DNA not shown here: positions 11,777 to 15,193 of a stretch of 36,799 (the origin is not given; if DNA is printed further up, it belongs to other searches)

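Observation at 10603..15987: Secreted protein, GNAT, PIG-L deacetylase fused to three GT2 domains, and a second GNAT-like gene: unusual GlcNAc-glycoconjugate pathway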

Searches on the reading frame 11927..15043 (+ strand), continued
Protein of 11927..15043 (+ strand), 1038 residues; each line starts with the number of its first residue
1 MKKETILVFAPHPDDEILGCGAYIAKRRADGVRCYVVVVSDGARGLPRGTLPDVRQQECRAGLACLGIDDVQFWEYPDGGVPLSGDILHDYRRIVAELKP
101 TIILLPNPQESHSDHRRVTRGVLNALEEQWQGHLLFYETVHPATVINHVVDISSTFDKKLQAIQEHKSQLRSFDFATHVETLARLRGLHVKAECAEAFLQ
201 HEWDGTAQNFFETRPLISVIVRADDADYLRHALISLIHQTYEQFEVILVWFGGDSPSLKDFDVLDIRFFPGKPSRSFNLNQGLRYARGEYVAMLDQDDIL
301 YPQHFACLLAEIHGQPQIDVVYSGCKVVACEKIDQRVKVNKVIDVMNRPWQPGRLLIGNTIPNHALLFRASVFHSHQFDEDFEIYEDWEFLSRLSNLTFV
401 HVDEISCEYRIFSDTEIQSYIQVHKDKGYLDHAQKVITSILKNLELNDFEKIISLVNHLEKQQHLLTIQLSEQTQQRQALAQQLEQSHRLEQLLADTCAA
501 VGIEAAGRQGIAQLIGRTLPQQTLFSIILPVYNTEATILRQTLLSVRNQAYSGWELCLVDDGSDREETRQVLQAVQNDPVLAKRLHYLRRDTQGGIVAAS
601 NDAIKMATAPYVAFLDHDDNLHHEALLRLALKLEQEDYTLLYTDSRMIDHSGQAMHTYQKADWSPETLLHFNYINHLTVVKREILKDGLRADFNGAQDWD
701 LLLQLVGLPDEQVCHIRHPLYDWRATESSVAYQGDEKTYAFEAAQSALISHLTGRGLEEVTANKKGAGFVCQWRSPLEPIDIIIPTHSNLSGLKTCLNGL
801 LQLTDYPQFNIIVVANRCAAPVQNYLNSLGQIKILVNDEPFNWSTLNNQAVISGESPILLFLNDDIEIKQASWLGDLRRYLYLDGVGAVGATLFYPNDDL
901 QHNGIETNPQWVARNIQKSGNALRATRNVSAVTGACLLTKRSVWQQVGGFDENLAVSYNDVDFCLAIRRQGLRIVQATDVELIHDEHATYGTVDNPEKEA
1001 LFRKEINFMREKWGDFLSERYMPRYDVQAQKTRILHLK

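Call 12: find_encoding_contigs(protein=P0027, flank=8000, max_places=2)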
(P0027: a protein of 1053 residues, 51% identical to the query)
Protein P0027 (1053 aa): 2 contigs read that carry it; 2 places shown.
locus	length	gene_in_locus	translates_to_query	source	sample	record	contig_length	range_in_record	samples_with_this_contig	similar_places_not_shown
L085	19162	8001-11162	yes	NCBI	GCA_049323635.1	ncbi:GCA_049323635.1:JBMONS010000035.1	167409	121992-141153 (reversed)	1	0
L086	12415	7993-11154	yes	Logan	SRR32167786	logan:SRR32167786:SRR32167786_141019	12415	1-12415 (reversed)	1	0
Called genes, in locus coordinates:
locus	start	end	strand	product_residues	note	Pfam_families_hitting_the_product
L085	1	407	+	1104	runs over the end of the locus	PF00704:Glyco_hydro_18 (weak), PF01522:Polysacc_deac_1, PF13506:Glyco_transf_21, PF00535:Glycos_transf_2, PF13641:Glyco_tranf_2_3, PF01644:Chitin_synth_1 (weak), PF03142:Chitin_synth_2, PF13632:Glyco_trans_2_3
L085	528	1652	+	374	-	PF02156:Glyco_hydro_26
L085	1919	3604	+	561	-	PF20706:GT4-conflict (weak), PF00534:Glycos_transf_1, PF13692:Glyco_trans_1_4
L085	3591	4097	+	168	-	-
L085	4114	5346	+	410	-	PF12000:Glyco_trans_4_3, PF00534:Glycos_transf_1, PF13692:Glyco_trans_1_4, PF13524:Glyco_trans_1_2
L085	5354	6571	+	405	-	PF00089:Trypsin (faint), PF03160:Calx-beta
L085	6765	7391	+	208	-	-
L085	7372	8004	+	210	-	PF13302:Acetyltransf_3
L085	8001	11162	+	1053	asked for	PF02585:PIG-L, PF00535:Glycos_transf_2, PF10111:Glyco_tranf_2_2 (faint), PF13632:Glyco_trans_2_3 (faint), PF13641:Glyco_tranf_2_3 (weak), PF00535:Glycos_transf_2, PF13641:Glyco_tranf_2_3, PF00535:Glycos_transf_2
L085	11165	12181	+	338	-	-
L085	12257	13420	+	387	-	PF01702:TGT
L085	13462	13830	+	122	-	PF02699:YajC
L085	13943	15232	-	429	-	PF12890:DHOase, PF01979:Amidohydro_1, PF07969:Amidohydro_3 (weak)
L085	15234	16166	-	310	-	PF02729:OTCace_N, PF00185:OTCace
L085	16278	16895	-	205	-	PF10502:Peptidase_S26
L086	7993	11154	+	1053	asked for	PF02585:PIG-L, PF00535:Glycos_transf_2, PF10111:Glyco_tranf_2_2 (faint), PF13632:Glyco_trans_2_3 (faint), PF13641:Glyco_tranf_2_3 (weak), PF00535:Glycos_transf_2, PF13641:Glyco_tranf_2_3, PF00535:Glycos_transf_2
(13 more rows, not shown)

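Call 14: search_solved_structures(query=window:11927-15043:+, max_evalue=0.001)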
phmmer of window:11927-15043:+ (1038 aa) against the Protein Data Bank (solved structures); distinct sequences matched with E-value up to 0.001: 25.
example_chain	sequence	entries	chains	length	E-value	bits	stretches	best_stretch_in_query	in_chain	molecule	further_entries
2z86_A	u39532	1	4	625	2.2e-17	65.5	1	516-707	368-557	Chondroitin synthase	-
2z87_A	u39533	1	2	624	2.2e-17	65.4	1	516-707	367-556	Chondroitin synthase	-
8bgn_A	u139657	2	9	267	1.1e-12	49.9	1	5-176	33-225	Diacetylchitobiose deacetylase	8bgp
8bgo_A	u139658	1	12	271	1.1e-12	49.8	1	5-176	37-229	Diacetylchitobiose deacetylase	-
3wl4_A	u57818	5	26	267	6.3e-12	47.4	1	6-172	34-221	Uncharacterized protein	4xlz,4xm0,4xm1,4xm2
1uan_A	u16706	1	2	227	1.1e-11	46.6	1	6-125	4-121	hypothetical protein TT1542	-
3we7_A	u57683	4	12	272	1.6e-11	46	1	5-170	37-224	Putative uncharacterized protein PH0499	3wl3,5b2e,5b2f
9jma_A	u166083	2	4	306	6e-11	44.2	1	263-405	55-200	GalNAc(5)-diNAcBac-PP-undecaprenol beta-1,3-glucosyltransferase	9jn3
1h7l_A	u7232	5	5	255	5.1e-08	34.5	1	526-647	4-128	SPORE COAT POLYSACCHARIDE BIOSYNTHESIS PROTEIN SPSA | PROTEIN (SPORE COAT POLYSACCHARIDE BIOSYNTHESIS PROTEIN SPSA)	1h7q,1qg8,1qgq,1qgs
6h1j_A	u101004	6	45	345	1.7e-07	32.7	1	524-629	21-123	Probable ss-1,3-N-acetylglucosaminyltransferase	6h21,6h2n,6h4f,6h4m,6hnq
5hea_A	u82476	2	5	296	4.1e-07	31.5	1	523-623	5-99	Putative glycosyltransferase (GalT1)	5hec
5tze_C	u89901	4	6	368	1.6e-06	29.5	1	525-678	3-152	Glycosyl transferase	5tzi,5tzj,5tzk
8bz8_A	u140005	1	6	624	3.1e-06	28.6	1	524-628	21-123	Glycosyltransferase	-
8bz4_A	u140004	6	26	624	3.1e-06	28.6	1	524-628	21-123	Glycosyltransferase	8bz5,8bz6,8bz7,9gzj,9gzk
5tz8_A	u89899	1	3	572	3.8e-06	28.2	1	525-678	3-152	Glycosyl transferase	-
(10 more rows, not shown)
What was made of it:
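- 11927..12541 (+): Gene C, residues 1-205: PIG-L/LmbE (CE14) metal-dependent de-N-acetylase domain. The nearest solved structures are diacetylchitobiose deacetylase (E=1.1e-12) and TT1542 (call 14).
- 12569..13126 (+): Gene C, residues 215-400: GT2 domain 1 (LDQDD, YEDWE). Nearest PDB entry is PglI glucosyltransferase, E=6e-11 (call 14).
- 13490..14044 (+): Gene C, residues 522-706: GT2 domain 2 (LDHDD, QDWD). Nearest PDB entry is the chondroitin polymerase K4CP second domain, E=2.2e-17 (call 14).
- Closest known: Serine-rich-repeat glycoprotein systems of Gram-positives. Same: One follow-on GT of that system, GalT1, is a weak PDB match to GT2-2 (E=4.1e-7, call 14).
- Closest known: Chondroitin polymerase K4CP/KfoC. 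Same: Its second domain is the best PDB match to GT2-2 (E=2.2e-17, call 14).
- GT2-2 resembles the chondroitin polymerase second domain (call 14).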

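Call 28: find_encoding_contigs(protein=P0093, flank=8000, max_places=1)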
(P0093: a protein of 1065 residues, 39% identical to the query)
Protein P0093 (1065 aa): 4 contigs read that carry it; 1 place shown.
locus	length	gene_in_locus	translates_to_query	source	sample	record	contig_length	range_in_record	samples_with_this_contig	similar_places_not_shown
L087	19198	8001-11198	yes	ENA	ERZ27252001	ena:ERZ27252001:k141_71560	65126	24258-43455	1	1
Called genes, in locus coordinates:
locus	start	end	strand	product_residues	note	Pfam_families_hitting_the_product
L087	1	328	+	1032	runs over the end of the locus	PF00873:ACR_tran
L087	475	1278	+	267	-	PF14340:DUF4395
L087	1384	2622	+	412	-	PF00364:Biotin_lipoyl (faint), PF25917:BSH_RND (weak), PF25919:BSH_CusB (weak)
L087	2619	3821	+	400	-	PF12704:MacB_PCD, PF02687:FtsX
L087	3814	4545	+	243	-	PF02463:SMC_N (faint), PF00005:ABC_tran, PF13304:AAA_21 (faint)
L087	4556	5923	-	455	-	PF11902:DUF3422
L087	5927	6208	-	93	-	-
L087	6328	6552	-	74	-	-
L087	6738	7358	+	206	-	-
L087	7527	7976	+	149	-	-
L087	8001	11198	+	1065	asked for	PF02585:PIG-L, PF00535:Glycos_transf_2, PF10111:Glyco_tranf_2_2 (faint), PF13632:Glyco_trans_2_3 (faint), PF00535:Glycos_transf_2, PF13641:Glyco_tranf_2_3 (weak), PF00535:Glycos_transf_2, PF13641:Glyco_tranf_2_3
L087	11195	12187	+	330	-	-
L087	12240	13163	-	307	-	PF00160:Pro_isomerase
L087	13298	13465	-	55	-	-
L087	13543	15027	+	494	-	PF01523:PmbA_TldD_1st, PF19290:PmbA_TldD_2nd, PF19289:PmbA_TldD_3rd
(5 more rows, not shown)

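Call 29: find_encoding_contigs(protein=P0095, flank=8000, max_places=1)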
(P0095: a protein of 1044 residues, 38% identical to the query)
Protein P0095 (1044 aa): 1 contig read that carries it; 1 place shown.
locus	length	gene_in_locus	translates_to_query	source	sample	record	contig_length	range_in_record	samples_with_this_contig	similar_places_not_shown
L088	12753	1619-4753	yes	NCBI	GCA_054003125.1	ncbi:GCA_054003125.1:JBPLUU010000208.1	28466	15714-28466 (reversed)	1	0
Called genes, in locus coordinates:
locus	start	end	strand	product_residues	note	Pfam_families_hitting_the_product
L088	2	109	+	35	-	?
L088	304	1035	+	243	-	-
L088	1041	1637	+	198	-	PF13302:Acetyltransf_3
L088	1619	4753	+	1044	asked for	PF02585:PIG-L, PF00535:Glycos_transf_2, PF13641:Glyco_tranf_2_3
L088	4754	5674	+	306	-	-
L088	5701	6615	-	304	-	PF00072:Response_reg, PF22335:Cas10-Cmr2_palm2 (faint), PF00990:GGDEF, PF24898:GGDEF_GdpP (weak)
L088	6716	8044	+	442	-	PF14522:Cytochrome_C7 (faint), PF14537:Cytochrom_c3_2 (faint), PF22678:Cytochrom_c_NrfB-like (faint), PF09699:Paired_CXXCH_1, PF22113:Mtrc-MtrF_II-IV_dom (weak), PF09699:Paired_CXXCH_1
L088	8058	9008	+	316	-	PF14559:TPR_19 (faint), PF00515:TPR_1 (faint), PF07719:TPR_2 (faint), PF13181:TPR_8 (faint), PF21033:RMD1-3 (weak)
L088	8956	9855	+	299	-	PF14522:Cytochrome_C7 (faint), PF14537:Cytochrom_c3_2 (faint), PF09699:Paired_CXXCH_1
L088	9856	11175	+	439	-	PF00512:HisKA, PF02518:HATPase_c, PF14501:HATPase_c_5 (weak)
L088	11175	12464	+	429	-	PF00072:Response_reg, PF07724:AAA_2 (faint), PF00158:Sigma54_activat, PF14532:Sigma54_activ_2, PF07728:AAA_5 (faint), PF25601:AAA_lid_14, PF02954:HTH_8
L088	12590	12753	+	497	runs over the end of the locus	PF14522:Cytochrome_C7 (faint), PF02085:Cytochrom_CIII (faint), PF14537:Cytochrom_c3_2 (faint), PF22113:Mtrc-MtrF_II-IV_dom (faint), PF22678:Cytochrom_c_NrfB-like (faint), PF09699:Paired_CXXCH_1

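Call 30: find_encoding_contigs(protein=P0101, flank=8000, max_places=1)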
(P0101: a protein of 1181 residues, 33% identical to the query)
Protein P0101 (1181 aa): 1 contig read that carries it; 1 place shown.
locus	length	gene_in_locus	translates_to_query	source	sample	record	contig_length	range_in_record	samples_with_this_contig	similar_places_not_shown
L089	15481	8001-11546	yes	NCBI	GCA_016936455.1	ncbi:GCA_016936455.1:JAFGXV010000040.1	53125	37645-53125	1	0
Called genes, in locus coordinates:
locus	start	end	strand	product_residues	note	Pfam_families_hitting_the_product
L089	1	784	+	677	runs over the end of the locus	PF07715:Plug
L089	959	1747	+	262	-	PF01061:ABC2_membrane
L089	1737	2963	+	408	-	PF13476:AAA_23 (weak), PF00005:ABC_tran, PF14524:Wzt_C (weak)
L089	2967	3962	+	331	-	-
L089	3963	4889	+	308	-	-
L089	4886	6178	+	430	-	PF04055:Radical_SAM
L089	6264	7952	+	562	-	PF00884:Sulfatase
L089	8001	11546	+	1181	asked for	PF02585:PIG-L, PF00535:Glycos_transf_2, PF13632:Glyco_trans_2_3 (faint), PF00535:Glycos_transf_2, PF10111:Glyco_tranf_2_2, PF13641:Glyco_tranf_2_3 (weak), PF00535:Glycos_transf_2, PF13641:Glyco_tranf_2_3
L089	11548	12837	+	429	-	PF21374:WsaF_N, PF22772:WsaF_C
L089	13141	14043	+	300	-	PF00188:CAP (weak)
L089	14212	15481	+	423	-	?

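Call 49: search_protein_families(library=padloc, proteins=[window:11927-15043:+], max_evalue=0.001)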
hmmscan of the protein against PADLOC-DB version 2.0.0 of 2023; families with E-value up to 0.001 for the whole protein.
window:11927-15043:+ (1038 aa): 0 families
